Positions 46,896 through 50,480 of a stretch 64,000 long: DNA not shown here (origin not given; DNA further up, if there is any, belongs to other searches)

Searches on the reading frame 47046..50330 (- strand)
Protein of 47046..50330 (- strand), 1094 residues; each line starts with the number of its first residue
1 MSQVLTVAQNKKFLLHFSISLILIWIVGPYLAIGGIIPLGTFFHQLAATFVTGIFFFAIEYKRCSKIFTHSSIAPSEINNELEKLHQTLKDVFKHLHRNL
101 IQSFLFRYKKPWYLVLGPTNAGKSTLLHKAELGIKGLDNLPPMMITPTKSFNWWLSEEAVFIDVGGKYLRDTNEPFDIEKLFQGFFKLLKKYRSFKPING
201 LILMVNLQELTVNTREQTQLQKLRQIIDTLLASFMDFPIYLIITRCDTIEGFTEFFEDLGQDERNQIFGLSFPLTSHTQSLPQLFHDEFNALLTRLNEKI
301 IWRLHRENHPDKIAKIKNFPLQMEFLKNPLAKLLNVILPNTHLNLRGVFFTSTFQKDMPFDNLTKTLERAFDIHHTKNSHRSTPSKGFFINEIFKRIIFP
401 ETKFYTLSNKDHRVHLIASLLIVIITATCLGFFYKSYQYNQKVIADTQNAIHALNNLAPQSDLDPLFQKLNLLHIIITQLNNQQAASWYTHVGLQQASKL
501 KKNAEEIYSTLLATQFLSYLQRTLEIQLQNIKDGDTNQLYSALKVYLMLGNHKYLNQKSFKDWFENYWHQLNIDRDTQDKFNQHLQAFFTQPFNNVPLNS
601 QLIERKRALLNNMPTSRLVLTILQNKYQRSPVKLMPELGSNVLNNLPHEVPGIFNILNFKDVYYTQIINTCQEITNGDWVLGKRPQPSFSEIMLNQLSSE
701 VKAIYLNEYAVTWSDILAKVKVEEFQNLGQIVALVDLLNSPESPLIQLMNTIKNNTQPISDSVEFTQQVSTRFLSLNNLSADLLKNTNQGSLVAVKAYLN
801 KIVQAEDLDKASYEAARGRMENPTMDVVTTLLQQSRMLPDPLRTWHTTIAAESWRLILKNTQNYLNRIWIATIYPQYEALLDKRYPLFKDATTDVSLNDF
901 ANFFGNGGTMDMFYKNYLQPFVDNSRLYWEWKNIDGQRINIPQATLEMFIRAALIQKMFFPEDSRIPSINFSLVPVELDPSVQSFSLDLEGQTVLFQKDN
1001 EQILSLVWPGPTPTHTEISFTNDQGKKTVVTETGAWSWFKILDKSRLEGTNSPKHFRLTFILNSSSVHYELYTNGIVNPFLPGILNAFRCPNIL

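Call 3: search_protein_families(library=ncbifam, proteins=[window:47046-50330:-])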
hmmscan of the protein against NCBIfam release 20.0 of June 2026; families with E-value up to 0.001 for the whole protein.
window:47046-50330:- (1094 aa): 2 families
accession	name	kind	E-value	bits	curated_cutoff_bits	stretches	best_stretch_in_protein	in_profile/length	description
TIGR03348.1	VI_IcmF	equivalog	1.2e-234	781.9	388.15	2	17-757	6-796/1168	type VI secretion system membrane subunit TssM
NF038226.1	IcmF_IVB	equivalog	1.2e-129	433.9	1000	1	80-1090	3-968/973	type IVB secretion system protein IcmF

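Call 4: search_protein_families(library=pfam, proteins=[window:47046-50330:-])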
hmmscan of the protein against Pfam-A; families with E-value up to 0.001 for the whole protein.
window:47046-50330:- (1094 aa): 4 families
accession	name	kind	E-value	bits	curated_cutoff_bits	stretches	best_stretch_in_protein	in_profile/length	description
PF14331.11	IcmF-related_N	-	3.9e-58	197.2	25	1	180-421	6-254/259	IcmF-related N-terminal domain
PF06761.17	IcmF-related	-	2.3e-56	192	27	1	470-757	4-308/308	Intracellular multiplication and human macrophage-killing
PF06744.18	IcmF_C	-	1.7e-22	80.1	26.7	1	971-1074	1-105/106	Type VI secretion protein IcmF C2-like domain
PF21070.2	IcmF_helical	-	1.7e-06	28.6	24.1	1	863-961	4-102/106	Type VI secretion protein IcmF helical domain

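Call 25: find_homologous_proteins(query=window:47046-50330:-, max_evalue=1e-10)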
Query window:47046-50330:- (1094 aa): 85 proteins with E <= 1e-10 among 8000 candidates.
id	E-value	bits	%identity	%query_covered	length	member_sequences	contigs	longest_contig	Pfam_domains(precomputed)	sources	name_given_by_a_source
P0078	0.0e+0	2496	100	100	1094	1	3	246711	PF06744.19,PF21070.3,PF06761.18,PF14331.12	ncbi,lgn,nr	ncbi:MAG: type VI secretion system membrane subunit TssM [Gammaproteobacteria bacterium]|nr:type VI 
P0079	0.0e+0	1708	67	100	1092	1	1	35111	PF06744.19,PF06761.18,PF14331.12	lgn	-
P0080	0.0e+0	1648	65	100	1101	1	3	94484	PF06744.19,PF21070.3,PF06761.18,PF14331.12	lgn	-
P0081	0.0e+0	1588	62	100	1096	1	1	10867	PF06744.19,PF21070.3,PF06761.18,PF14331.12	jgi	jgi:type VI secretion system protein ImpL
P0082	0.0e+0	1584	63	100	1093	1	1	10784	PF06744.19,PF21070.3,PF06761.18,PF14331.12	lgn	-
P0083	0.0e+0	1572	63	100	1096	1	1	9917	PF06744.19,PF21070.3,PF06761.18,PF14331.12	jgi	jgi:type VI secretion system protein ImpL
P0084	0.0e+0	1568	63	100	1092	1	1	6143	PF06744.19,PF21070.3,PF06761.18,PF14331.12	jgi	jgi:type VI secretion system protein ImpL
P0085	0.0e+0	1555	68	91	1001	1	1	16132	PF06744.19,PF21070.3,PF06761.18,PF14331.12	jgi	-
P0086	0.0e+0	1520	61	100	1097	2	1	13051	PF06744.19,PF21070.3,PF06761.18,PF14331.12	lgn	-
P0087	0.0e+0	1518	60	100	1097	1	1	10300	PF06744.19,PF21070.3,PF06761.18,PF14331.12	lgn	-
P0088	0.0e+0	1509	61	100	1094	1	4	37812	PF06744.19,PF21070.3,PF06761.18,PF14331.12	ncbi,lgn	-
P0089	0.0e+0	1475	59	99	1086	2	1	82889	PF06744.19,PF21070.3,PF06761.18,PF14331.12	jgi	jgi:type VI secretion system protein ImpL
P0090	0.0e+0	1470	59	100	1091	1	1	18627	PF06744.19,PF21070.3,PF06761.18,PF14331.12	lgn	-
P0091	0.0e+0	1424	58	100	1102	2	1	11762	PF06744.19,PF21070.3,PF06761.18,PF14331.12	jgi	jgi:type VI secretion system protein ImpL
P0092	0.0e+0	1409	56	100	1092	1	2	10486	PF06744.19,PF06761.18,PF14331.12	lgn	-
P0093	0.0e+0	1407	56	100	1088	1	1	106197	PF06744.19,PF06761.18,PF14331.12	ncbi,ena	-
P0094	0.0e+0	1396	56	100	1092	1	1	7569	PF06744.19,PF21070.3,PF06761.18,PF14331.12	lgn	-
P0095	0.0e+0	1386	57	100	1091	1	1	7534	PF06744.19,PF21070.3,PF06761.18,PF14331.12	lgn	-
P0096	0.0e+0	1337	54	100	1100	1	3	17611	PF06744.19,PF21070.3,PF06761.18,PF14331.12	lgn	-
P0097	0.0e+0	1327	54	99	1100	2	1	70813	PF06744.19,PF21070.3,PF06761.18,PF14331.12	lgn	-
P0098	0.0e+0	1132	64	70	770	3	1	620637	PF06744.19,PF06761.18,PF14331.12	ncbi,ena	-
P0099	0.0e+0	1023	57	76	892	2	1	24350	PF06761.18,PF14331.12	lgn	-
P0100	3.2e-198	679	36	93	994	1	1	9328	PF06744.19,PF21070.3,PF06761.18,PF14331.12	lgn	-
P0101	1.2e-162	561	32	92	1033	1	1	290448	PF06744.19,PF21070.3,PF06761.18,PF14331.12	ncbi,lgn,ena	-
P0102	1.6e-152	528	31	93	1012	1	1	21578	PF06744.19,PF21070.3,PF06761.18,PF14331.12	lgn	-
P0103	2.7e-148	514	32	94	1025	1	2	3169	PF06744.19,PF21070.3,PF06761.18,PF14331.12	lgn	-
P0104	2.1e-139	485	31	93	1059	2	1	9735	PF06744.19,PF21070.3,PF06761.18,PF14331.12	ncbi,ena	-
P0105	6.3e-127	443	28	90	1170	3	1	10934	PF06744.19,PF21070.3,PF06761.18,PF14331.12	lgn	-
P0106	1.2e-126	442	27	98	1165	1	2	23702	PF06744.19,PF21070.3,PF06761.18,PF14331.12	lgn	-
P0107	3.3e-125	438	28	90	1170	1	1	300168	PF06744.19,PF21070.3,PF06761.18,PF14331.12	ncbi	-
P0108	4.8e-124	434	27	98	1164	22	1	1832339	PF06744.19,PF21070.3,PF06761.18,PF14331.12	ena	-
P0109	6.2e-116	407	28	98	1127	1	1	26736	PF06744.19,PF21070.3,PF06761.18,PF14331.12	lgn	-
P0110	7.0e-116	407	26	93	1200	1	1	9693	PF06744.19,PF21070.3,PF06761.18,PF14331.12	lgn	-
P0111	7.1e-115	403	26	93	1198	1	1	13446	PF06744.19,PF21070.3,PF06761.18,PF14331.12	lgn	-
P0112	9.5e-112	393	27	90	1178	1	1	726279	PF06744.19,PF21070.3,PF06761.18,PF14331.12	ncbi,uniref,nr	ncbi:type VI secretion system membrane subunit TssM [Psychromonas sp. psych-6C06]|uniref:type VI sec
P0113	3.1e-106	375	25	97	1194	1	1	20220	PF06744.19,PF21070.3,PF06761.18,PF14331.12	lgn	-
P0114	5.0e-101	357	25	99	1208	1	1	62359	PF06744.19,PF06761.18,PF14331.12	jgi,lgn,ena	-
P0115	1.7e-98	349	26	98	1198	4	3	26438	PF06744.19,PF21070.3,PF06761.18,PF14331.12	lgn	-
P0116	5.3e-97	344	26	92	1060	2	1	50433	PF06744.19,PF06761.18,PF14331.12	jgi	jgi:type VI secretion system protein ImpL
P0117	1.5e-92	329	25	90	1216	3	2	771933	PF06744.19,PF06761.18,PF14331.12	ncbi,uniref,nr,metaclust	ncbi:type VI secretion system membrane subunit TssM [Caballeronia concitans]|uniref:Putative lipopro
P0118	1.1e-81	293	25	67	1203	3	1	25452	PF06744.19,PF06761.18,PF14331.12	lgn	-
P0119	1.3e-79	287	23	99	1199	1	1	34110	PF06744.19,PF21070.3,PF06761.18,PF14331.12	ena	-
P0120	4.4e-78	281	25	98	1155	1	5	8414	PF06744.19,PF21070.3,PF06761.18,PF14331.12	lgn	-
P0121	1.1e-76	277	25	68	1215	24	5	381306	PF06744.19,PF06761.18,PF14331.12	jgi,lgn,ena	jgi:type VI secretion system protein ImpL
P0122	2.1e-75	273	25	98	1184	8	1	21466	PF06744.19,PF06761.18,PF14331.12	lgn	-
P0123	3.1e-72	262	22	67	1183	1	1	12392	PF06744.19,PF21070.3,PF06761.18,PF14331.12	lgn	-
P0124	1.3e-65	240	24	99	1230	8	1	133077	PF06744.19,PF06761.18,PF14331.12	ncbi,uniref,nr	ncbi:type VI secretion system membrane subunit TssM [Xenorhabdus sp. PB30.3]|uniref:type VI secretio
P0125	2.0e-65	240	23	98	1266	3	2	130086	PF06744.19,PF21070.3,PF06761.18,PF14331.12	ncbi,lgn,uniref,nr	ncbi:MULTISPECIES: type VI secretion system membrane subunit TssM [Burkholderia]|uniref:Type VI secr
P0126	2.1e-64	236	24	88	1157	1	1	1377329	PF06744.19,PF06761.18,PF14331.12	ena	-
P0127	1.0e-62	231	24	99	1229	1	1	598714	PF06744.19,PF21070.3,PF06761.18,PF14331.12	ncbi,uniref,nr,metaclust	ncbi:type VI secretion system protein ImpL [Pseudoalteromonas citrea]|uniref:Type VI secretion syste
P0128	2.3e-61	226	23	93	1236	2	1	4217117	PF06744.19,PF21070.3,PF06761.18,PF14331.12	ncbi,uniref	ncbi:type VI secretion system membrane subunit TssM [Cupriavidus sp. 30B13]|uniref:type VI secretion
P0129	5.7e-59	218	23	98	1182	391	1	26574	PF06744.19,PF21070.3,PF06761.18,PF14331.12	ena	-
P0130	3.5e-56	209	22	46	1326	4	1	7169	PF00691.26,PF06744.19,PF06761.18,PF14331.12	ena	-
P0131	2.1e-54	203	24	59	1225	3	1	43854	PF06744.19,PF21070.3,PF06761.18,PF14331.12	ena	-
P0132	1.4e-53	200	25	59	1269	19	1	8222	PF06744.19,PF06761.18,PF14331.12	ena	-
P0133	4.3e-53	199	25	59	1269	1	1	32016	PF06744.19,PF06761.18,PF14331.12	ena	-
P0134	1.5e-51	194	22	98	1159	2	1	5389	PF06744.19,PF21070.3,PF06761.18,PF14331.12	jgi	jgi:type VI secretion system protein ImpL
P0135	1.4e-48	184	28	40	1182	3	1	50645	PF06744.19,PF21070.3,PF06761.18,PF14331.12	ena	-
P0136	2.3e-48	183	23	88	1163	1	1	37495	PF06744.19,PF21070.3,PF06761.18,PF14331.12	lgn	-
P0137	2.6e-48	183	25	71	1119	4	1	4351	PF06744.19,PF06761.18,PF14331.12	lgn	-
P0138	2.9e-48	183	23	59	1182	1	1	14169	PF06744.19,PF21070.3,PF06761.18,PF14331.12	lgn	-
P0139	4.6e-48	182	24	73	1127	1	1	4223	PF06744.19,PF06761.18,PF14331.12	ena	-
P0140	1.4e-46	177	23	62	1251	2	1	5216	PF06744.19,PF21070.3,PF06761.18,PF14331.12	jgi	jgi:type VI secretion system protein ImpL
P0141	1.1e-45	174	22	89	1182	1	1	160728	PF06744.19,PF21070.3,PF06761.18,PF14331.12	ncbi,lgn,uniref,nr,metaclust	ncbi:type VI secretion system membrane subunit TssM [Aquisalimonas asiatica]|uniref:Type VI secretio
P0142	2.4e-45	173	23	59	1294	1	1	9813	PF06744.19,PF21070.3,PF06761.18,PF14331.12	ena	-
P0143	4.1e-45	172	22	98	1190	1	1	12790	PF06744.19,PF06761.18,PF14331.12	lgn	-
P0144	2.5e-44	170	23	88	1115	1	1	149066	PF06744.19,PF21070.3,PF06761.18,PF14331.12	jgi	jgi:type VI secretion system protein ImpL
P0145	1.2e-42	164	20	89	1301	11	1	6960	PF06744.19,PF21070.3,PF06761.18,PF14331.12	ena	-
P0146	7.6e-42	162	21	78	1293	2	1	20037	PF06744.19,PF21070.3,PF06761.18,PF14331.12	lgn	-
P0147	5.4e-40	155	24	59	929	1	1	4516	PF06761.18,PF14331.12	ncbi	ncbi:MAG: type VI secretion system membrane subunit TssM, partial [Byssovorax sp.]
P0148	5.9e-37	145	22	62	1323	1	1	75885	PF06744.19,PF21070.3,PF06761.18,PF14331.12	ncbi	-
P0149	7.9e-37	145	26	37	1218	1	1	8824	PF06744.19,PF21070.3,PF06761.18,PF14331.12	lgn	-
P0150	1.4e-35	141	27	28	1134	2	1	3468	PF06744.19,PF06761.18,PF14331.12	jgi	jgi:type VI secretion system protein ImpL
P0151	2.6e-34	137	34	23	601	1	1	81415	PF09850.15,PF14331.12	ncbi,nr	ncbi:MAG: type IVB secretion system protein IcmH/DotU [Gammaproteobacteria bacterium]|nr:type IVB se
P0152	2.6e-28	117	22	59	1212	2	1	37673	PF21070.3,PF06761.18,PF14331.12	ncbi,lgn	-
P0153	1.3e-27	114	25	36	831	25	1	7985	PF00691.26,PF06761.18,PF14331.12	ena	-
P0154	4.2e-27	113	27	34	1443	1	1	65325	PF14331.12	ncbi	-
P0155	3.7e-25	106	25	40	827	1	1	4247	PF00691.26,PF06761.18,PF14331.12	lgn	-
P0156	3.9e-24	103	26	44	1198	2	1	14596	PF14331.12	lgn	-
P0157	2.8e-23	100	27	38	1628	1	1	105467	PF14331.12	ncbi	-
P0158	1.2e-22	98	21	78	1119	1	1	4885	PF06744.19,PF21070.3,PF06761.18,PF14331.12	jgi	jgi:type VI secretion system protein ImpL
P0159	2.2e-21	94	27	29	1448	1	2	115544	PF14331.12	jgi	jgi:IcmF-related N-terminal domain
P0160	3.1e-17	80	25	35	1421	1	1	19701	PF14331.12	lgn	-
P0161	4.3e-15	73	24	30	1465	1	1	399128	PF14331.12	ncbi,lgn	-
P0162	1.4e-12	65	23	34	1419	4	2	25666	PF14331.12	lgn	-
